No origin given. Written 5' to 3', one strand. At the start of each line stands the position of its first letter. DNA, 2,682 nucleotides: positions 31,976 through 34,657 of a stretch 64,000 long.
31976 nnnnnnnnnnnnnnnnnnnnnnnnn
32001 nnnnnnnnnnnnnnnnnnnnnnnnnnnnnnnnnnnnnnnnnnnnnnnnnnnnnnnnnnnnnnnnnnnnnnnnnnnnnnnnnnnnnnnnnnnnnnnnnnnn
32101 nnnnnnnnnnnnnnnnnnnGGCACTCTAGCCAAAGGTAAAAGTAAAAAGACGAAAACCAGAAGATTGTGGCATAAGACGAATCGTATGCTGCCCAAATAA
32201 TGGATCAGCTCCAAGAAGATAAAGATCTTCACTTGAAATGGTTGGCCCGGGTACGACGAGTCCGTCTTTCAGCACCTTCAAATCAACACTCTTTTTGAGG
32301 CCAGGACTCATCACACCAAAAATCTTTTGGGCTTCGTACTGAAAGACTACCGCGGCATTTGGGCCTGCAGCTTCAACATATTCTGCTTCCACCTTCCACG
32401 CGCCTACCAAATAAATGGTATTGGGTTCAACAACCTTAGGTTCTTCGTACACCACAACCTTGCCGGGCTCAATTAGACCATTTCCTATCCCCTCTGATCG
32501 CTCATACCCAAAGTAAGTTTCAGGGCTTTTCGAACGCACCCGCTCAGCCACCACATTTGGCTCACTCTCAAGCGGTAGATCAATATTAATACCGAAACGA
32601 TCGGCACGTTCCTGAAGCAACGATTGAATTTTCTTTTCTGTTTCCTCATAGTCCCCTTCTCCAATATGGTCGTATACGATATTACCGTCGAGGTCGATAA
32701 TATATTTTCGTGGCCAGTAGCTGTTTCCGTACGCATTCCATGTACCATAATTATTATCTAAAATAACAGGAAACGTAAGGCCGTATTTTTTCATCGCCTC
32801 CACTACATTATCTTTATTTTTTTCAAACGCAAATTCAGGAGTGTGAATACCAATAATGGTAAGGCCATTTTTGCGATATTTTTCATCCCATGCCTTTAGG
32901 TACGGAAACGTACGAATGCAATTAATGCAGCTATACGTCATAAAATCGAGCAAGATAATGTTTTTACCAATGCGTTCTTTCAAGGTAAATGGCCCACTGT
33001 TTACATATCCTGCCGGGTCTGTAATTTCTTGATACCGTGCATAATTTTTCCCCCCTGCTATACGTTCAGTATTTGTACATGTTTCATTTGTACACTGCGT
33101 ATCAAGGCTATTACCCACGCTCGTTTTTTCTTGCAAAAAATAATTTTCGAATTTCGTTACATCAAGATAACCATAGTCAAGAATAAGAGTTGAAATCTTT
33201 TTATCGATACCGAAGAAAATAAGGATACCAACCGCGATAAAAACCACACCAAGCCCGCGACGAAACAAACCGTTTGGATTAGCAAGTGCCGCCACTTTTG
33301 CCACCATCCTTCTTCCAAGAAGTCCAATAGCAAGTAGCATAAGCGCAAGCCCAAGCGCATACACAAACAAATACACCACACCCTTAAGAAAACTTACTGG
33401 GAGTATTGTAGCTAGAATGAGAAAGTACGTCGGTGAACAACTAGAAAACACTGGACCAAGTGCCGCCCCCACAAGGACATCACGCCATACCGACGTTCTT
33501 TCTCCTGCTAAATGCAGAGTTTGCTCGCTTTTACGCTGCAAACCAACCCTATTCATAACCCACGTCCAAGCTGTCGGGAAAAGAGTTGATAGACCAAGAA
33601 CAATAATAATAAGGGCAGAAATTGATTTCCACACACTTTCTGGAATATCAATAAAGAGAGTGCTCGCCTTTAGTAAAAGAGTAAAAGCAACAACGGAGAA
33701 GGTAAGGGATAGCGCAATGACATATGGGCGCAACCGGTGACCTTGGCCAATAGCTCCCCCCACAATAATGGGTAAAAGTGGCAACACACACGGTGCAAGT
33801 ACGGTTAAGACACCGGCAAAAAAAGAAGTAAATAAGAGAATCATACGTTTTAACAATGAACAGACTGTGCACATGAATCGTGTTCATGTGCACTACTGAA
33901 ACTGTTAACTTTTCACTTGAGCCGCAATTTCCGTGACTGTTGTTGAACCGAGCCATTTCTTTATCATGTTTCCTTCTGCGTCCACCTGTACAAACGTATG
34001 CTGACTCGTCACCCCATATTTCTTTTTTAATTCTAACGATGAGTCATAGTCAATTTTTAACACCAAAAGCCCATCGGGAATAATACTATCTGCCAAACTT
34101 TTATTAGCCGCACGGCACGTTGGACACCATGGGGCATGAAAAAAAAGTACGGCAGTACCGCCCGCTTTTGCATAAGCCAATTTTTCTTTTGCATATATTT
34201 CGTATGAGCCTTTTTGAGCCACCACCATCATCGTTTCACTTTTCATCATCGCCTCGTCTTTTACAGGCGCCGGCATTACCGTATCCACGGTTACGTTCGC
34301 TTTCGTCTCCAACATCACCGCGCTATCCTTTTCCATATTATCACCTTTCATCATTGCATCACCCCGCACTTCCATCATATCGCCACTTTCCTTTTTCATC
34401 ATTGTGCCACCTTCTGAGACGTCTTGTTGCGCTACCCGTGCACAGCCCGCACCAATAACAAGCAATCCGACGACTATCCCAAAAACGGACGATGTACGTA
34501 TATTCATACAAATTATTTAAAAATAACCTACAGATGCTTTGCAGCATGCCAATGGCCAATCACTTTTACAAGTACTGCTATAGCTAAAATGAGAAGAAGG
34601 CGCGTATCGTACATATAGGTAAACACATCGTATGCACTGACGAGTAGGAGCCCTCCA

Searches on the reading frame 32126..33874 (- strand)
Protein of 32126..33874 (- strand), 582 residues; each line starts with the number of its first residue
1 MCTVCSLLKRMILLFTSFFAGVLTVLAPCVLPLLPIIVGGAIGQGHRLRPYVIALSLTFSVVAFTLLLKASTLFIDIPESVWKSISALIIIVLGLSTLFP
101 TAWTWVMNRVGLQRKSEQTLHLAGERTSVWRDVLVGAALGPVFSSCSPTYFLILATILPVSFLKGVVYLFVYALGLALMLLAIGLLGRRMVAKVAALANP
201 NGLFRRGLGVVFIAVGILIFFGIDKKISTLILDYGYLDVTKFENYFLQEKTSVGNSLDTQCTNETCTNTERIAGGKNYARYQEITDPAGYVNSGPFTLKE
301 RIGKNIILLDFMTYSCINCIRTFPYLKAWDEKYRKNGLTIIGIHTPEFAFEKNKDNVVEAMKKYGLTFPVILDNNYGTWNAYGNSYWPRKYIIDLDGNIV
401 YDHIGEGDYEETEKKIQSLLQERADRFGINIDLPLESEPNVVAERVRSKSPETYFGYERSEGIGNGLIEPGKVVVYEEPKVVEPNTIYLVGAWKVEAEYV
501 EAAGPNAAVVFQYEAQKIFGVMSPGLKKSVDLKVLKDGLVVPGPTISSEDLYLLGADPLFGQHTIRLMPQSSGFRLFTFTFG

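Call 30: search_protein_families(library=pfam, proteins=[window:32126-33874:-], max_evalue=0.001)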
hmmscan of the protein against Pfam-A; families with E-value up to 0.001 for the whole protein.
window:32126-33874:- (582 aa): 6 families
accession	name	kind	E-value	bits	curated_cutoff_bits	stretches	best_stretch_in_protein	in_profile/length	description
PF17991.7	Thioredoxin_10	-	3.8e-21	76.6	27.1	1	450-582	1-142/142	Thioredoxin like C-terminal domain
PF08534.16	Redoxin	-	4.6e-13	49.6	26.6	1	290-416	15-144/148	Redoxin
PF00578.27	AhpC-TSA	-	2.3e-09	37.7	26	1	294-401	16-123/124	AhpC/TSA family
PF02683.22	DsbD_TM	-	1.8e-08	34.4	27.1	1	13-219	4-214/219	Cytochrome C biogenesis protein transmembrane domain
PF13905.12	Thioredoxin_8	-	1.1e-07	32.6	27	1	305-399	2-94/94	Thioredoxin-like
PF13386.12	DsbD_2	-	8.1e-06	26.3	24.9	1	79-217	70-198/199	Cytochrome C biogenesis protein transmembrane region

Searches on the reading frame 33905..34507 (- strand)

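Call 30: search_protein_families(library=pfam, proteins=[window:33905-34507:-], max_evalue=0.001)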
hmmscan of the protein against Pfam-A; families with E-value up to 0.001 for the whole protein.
window:33905-34507:- (200 aa): 1 family
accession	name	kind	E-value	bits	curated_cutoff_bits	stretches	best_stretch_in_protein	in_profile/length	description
PF00085.26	Thioredoxin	-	8.6e-07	29.4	23.5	1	117-199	19-102/103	Thioredoxin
